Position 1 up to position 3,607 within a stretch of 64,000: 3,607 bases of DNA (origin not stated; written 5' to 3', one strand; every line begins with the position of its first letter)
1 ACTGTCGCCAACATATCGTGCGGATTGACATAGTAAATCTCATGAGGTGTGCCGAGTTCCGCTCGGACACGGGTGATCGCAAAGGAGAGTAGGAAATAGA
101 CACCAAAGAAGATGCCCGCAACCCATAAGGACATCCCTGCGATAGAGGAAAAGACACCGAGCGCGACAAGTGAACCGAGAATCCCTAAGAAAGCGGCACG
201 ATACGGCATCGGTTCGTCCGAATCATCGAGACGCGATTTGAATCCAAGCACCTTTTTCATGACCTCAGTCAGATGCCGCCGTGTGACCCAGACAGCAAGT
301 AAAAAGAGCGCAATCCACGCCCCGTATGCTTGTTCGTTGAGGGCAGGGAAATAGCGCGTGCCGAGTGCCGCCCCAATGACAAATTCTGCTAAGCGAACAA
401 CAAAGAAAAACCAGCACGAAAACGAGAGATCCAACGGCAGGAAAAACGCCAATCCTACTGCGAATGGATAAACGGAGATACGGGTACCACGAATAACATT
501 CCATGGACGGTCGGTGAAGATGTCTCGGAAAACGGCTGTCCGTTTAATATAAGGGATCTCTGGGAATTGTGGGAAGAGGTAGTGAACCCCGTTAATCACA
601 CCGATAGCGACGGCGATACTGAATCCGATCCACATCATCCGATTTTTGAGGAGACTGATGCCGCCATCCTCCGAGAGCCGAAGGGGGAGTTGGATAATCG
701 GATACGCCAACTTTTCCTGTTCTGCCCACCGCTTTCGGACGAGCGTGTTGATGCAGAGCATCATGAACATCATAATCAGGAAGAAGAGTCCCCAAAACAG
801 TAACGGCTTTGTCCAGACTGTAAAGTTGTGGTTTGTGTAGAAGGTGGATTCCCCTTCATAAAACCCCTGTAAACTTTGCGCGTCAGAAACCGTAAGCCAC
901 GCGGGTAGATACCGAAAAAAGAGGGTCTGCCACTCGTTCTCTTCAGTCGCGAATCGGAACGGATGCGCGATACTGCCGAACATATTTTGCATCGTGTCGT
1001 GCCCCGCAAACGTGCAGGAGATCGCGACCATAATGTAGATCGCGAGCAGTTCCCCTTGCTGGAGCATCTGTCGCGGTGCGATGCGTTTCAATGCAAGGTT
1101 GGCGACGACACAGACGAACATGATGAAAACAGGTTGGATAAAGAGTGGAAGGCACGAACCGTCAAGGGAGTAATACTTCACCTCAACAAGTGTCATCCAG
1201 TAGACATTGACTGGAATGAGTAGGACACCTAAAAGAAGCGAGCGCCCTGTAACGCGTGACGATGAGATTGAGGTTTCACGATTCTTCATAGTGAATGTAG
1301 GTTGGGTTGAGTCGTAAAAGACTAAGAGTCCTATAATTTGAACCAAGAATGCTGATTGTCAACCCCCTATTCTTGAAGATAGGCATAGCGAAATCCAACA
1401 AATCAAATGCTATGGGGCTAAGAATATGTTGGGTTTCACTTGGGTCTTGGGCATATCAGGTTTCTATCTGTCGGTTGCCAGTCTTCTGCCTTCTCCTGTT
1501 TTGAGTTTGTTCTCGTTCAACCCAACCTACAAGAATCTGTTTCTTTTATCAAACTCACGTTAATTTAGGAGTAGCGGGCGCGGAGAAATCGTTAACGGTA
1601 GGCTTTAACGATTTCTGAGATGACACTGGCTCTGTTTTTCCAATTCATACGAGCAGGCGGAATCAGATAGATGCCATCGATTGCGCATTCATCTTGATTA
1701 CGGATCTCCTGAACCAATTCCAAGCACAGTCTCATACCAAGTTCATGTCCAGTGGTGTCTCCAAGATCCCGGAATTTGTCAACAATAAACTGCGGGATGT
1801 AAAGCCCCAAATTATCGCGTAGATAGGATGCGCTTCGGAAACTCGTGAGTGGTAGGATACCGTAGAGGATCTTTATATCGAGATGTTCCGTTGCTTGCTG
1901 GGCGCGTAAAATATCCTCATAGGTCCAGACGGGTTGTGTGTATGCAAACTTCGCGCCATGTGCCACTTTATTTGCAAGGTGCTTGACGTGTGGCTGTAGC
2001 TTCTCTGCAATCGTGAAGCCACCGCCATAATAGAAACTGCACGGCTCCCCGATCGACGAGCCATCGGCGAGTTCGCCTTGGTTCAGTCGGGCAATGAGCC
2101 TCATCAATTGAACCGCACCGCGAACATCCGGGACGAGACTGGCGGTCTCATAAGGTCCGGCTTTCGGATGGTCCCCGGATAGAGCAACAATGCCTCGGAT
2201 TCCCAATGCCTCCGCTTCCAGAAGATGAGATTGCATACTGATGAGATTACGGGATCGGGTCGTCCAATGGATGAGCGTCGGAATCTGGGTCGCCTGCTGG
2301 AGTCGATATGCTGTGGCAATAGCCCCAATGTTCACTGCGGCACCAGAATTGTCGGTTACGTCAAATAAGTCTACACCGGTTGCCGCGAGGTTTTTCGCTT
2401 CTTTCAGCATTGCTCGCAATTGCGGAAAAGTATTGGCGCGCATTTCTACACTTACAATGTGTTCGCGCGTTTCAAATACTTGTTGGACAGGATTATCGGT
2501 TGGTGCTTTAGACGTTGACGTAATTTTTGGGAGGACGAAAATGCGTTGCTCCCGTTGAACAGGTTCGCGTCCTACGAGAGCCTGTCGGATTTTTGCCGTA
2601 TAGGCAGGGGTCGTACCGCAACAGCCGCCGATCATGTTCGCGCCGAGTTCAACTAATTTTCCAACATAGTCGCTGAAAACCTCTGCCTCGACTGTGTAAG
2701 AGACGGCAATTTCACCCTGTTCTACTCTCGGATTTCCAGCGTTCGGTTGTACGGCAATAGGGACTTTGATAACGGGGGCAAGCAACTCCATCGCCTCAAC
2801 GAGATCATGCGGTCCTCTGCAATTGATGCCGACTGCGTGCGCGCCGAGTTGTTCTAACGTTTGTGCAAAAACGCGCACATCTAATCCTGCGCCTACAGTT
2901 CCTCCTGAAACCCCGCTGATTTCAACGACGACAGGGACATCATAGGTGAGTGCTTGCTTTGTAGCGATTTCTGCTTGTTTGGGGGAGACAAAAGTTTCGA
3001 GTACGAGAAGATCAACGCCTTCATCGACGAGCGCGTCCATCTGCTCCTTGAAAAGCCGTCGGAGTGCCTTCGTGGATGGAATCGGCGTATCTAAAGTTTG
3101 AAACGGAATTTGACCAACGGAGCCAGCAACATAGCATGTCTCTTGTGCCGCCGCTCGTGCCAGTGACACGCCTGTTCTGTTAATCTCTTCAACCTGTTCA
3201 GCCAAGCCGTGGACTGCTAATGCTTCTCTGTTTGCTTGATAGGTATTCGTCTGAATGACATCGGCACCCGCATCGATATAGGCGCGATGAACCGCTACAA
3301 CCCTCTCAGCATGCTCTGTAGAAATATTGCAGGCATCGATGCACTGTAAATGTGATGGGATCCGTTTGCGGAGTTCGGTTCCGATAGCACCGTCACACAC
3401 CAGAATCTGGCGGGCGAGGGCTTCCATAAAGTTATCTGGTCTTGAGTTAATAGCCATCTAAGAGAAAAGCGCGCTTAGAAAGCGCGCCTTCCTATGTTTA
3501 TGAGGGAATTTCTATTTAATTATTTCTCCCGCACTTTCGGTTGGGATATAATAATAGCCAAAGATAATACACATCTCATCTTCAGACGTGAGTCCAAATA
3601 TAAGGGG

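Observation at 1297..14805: MITE-like repeat family with 18-bp terminal inverted repeats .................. and a conserved internal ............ motif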

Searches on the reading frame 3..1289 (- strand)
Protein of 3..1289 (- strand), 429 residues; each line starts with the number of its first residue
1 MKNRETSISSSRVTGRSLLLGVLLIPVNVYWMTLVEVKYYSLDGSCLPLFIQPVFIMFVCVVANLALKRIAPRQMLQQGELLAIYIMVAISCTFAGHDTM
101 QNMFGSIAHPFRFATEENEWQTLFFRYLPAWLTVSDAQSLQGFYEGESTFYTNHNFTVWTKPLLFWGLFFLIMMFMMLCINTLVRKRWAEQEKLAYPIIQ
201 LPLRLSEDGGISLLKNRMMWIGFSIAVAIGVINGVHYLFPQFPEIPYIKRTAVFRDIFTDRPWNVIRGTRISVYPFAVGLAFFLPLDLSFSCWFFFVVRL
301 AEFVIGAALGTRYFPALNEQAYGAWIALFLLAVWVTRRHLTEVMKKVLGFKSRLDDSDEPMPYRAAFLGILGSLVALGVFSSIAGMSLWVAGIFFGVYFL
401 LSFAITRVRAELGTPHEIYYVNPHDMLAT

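Call 46: search_protein_families(library=pfam, proteins=[window:3-1289:-], max_evalue=0.00001)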
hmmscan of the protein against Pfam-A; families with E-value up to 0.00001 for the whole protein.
window:3-1289:- (429 aa): 1 family
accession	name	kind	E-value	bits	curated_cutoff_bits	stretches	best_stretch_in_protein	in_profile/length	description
PF20581.3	DUF6785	-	5.5e-147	490.7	25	1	15-428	2-419/498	Family of unknown function (DUF6785)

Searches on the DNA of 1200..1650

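Call 55: search_rna_families(source=window, start=1200, end=1650, threshold=evalue, max_evalue=1)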
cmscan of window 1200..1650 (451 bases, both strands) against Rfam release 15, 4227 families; matches with E-value up to 1: 0.
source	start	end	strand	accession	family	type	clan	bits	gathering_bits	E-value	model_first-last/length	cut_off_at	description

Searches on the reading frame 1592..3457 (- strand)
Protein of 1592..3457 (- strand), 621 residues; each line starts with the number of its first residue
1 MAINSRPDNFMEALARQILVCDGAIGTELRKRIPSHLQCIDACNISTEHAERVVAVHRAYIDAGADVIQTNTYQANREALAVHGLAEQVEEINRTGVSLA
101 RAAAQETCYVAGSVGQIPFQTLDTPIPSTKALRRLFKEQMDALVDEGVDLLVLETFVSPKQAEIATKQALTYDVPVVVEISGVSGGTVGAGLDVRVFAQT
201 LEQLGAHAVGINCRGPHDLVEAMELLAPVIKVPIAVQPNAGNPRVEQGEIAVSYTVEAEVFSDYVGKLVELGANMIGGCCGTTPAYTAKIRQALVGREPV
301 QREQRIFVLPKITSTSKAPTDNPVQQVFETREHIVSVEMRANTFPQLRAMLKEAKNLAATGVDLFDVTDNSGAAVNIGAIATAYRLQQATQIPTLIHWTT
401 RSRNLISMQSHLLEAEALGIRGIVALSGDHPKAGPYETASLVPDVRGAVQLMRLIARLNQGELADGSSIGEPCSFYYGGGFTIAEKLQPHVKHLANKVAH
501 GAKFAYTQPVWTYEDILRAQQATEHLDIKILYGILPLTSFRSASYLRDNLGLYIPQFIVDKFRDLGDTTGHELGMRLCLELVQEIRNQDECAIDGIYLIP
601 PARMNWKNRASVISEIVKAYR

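Call 14: find_encoding_contigs(protein=window:1592-3457:-, flank=10000, max_places=6)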
Protein window:1592-3457:- (621 aa): no gene with exactly this product is on record in the collection.

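Call 46: search_protein_families(library=pfam, proteins=[window:1592-3457:-], max_evalue=0.00001)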
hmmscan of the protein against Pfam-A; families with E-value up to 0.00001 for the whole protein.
window:1592-3457:- (621 aa): 2 families
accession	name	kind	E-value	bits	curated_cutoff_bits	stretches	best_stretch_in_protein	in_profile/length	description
PF02574.22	S-methyl_trans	-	2.1e-64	218.6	22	1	19-294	1-283/283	Homocysteine S-methyltransferase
PF02219.23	MTHFR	-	7.4e-29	101.4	24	1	325-588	3-263/287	Methylenetetrahydrofolate reductase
